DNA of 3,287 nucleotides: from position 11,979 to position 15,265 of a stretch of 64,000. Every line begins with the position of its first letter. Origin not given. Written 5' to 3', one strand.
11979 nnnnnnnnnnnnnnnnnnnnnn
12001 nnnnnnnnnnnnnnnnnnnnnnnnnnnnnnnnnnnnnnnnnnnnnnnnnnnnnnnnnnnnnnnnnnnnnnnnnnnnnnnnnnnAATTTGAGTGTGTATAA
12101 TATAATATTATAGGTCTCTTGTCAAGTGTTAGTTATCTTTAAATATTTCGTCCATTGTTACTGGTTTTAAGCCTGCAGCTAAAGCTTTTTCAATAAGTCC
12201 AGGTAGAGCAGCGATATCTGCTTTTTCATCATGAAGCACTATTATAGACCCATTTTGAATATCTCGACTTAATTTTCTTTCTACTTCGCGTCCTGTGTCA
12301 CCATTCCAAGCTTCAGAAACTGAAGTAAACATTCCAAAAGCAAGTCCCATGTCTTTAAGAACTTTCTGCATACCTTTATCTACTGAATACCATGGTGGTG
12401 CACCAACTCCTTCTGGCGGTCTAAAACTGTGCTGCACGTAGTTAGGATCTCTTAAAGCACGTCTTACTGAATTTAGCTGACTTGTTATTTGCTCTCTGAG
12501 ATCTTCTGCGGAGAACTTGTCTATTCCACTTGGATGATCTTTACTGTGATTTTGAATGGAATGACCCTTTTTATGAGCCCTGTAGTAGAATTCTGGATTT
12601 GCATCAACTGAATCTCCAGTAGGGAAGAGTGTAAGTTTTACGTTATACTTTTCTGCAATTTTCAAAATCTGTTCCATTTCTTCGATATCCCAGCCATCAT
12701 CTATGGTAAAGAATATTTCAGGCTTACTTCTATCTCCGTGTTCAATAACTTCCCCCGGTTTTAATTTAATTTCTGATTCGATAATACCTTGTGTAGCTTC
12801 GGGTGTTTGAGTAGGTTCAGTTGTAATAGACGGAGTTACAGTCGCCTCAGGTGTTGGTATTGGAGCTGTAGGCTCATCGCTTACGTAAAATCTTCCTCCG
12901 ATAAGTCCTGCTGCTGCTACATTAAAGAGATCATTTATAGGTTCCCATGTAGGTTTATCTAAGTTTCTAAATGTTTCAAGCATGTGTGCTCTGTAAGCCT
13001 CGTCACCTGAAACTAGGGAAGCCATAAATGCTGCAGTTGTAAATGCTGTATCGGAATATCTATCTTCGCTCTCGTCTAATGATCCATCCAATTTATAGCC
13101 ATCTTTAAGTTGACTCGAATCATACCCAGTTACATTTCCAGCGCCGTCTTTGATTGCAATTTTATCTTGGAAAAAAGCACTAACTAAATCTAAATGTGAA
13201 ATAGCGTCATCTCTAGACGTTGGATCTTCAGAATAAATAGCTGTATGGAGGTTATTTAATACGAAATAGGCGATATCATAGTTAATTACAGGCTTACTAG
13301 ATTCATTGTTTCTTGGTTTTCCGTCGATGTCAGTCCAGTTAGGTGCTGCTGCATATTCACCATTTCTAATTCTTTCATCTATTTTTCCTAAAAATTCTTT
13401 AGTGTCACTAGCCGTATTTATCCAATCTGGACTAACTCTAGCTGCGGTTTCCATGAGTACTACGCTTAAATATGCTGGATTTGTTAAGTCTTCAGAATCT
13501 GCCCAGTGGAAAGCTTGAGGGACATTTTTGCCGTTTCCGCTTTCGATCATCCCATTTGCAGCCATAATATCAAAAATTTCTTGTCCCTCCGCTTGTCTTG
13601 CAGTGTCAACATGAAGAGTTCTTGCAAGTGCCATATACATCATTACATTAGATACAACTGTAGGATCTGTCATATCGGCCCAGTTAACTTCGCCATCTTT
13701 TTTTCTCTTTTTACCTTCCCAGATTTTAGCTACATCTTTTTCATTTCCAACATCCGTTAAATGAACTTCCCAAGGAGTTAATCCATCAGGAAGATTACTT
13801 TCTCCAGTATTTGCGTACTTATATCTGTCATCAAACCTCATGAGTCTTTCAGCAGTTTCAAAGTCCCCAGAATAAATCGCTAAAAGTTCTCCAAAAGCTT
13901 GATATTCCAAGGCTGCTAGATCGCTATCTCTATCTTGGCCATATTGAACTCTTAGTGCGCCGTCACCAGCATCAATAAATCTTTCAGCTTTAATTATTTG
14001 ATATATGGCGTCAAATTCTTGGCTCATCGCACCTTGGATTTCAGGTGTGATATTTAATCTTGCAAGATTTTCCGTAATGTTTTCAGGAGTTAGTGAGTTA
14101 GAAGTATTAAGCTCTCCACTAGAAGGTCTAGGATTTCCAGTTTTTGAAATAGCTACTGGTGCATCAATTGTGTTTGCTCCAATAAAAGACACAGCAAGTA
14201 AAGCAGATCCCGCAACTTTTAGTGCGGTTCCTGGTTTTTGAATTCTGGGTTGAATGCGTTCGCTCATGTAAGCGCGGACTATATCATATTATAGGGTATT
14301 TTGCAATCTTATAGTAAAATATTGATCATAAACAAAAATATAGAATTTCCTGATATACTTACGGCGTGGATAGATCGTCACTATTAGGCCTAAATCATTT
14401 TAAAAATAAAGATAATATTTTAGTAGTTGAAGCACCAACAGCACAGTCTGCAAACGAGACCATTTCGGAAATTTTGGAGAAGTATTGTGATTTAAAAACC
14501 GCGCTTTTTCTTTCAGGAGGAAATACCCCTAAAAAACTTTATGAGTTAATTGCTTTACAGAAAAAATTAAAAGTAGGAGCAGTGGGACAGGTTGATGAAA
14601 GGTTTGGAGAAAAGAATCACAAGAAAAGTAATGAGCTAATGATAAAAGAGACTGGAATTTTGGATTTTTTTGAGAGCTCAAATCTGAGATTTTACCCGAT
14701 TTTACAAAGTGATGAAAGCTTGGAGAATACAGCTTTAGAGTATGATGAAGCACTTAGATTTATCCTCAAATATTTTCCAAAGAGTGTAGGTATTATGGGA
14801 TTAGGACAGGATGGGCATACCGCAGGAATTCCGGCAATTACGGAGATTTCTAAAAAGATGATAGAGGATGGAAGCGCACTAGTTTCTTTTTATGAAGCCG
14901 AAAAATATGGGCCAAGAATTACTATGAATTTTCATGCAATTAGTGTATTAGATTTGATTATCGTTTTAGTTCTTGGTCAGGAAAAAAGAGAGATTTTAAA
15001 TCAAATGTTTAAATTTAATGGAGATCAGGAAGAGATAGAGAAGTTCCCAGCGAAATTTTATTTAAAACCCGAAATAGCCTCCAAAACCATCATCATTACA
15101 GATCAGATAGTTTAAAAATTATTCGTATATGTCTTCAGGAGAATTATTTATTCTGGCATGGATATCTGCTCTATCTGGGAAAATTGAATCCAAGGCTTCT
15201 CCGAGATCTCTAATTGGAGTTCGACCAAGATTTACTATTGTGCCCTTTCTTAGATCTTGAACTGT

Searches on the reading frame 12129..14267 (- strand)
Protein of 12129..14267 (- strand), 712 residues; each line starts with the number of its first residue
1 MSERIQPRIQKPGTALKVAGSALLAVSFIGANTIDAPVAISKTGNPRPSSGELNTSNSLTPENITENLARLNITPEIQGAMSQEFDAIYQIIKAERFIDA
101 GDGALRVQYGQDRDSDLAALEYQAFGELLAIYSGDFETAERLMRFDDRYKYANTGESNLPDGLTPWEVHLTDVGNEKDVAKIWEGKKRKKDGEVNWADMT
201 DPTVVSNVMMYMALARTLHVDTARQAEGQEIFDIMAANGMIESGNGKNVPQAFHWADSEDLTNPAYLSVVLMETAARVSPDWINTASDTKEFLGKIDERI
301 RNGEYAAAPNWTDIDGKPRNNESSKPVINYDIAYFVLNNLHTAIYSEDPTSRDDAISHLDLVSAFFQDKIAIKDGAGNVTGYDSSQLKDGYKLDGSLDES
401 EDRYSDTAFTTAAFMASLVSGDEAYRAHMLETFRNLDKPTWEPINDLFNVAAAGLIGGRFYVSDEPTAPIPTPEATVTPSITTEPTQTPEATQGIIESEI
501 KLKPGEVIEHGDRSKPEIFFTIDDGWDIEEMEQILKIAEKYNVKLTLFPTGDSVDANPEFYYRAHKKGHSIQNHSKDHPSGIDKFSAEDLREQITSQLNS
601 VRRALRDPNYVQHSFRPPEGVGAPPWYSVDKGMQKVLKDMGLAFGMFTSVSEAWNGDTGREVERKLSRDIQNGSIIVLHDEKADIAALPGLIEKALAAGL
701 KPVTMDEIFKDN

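Call 88: search_protein_families(library=pfam, max_evalue=0.0001, proteins=[window:12129-14267:-])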
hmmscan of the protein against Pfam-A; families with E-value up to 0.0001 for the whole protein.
window:12129-14267:- (712 aa): 1 family
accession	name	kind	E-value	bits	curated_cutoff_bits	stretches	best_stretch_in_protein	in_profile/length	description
PF01522.26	Polysacc_deac_1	-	3.7e-17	62.9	23.1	1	511-642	2-121/124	Polysaccharide deacetylase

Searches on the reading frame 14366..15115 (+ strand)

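Call 88: search_protein_families(library=pfam, max_evalue=0.0001, proteins=[window:14366-15115:+])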
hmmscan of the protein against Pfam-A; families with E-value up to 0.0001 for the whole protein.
window:14366-15115:+ (249 aa): 1 family
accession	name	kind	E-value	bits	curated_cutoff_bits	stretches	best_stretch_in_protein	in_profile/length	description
PF01182.26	Glucosamine_iso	-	2.7e-25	90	27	1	26-231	7-215/225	Glucosamine-6-phosphate isomerases/6-phosphogluconolactonase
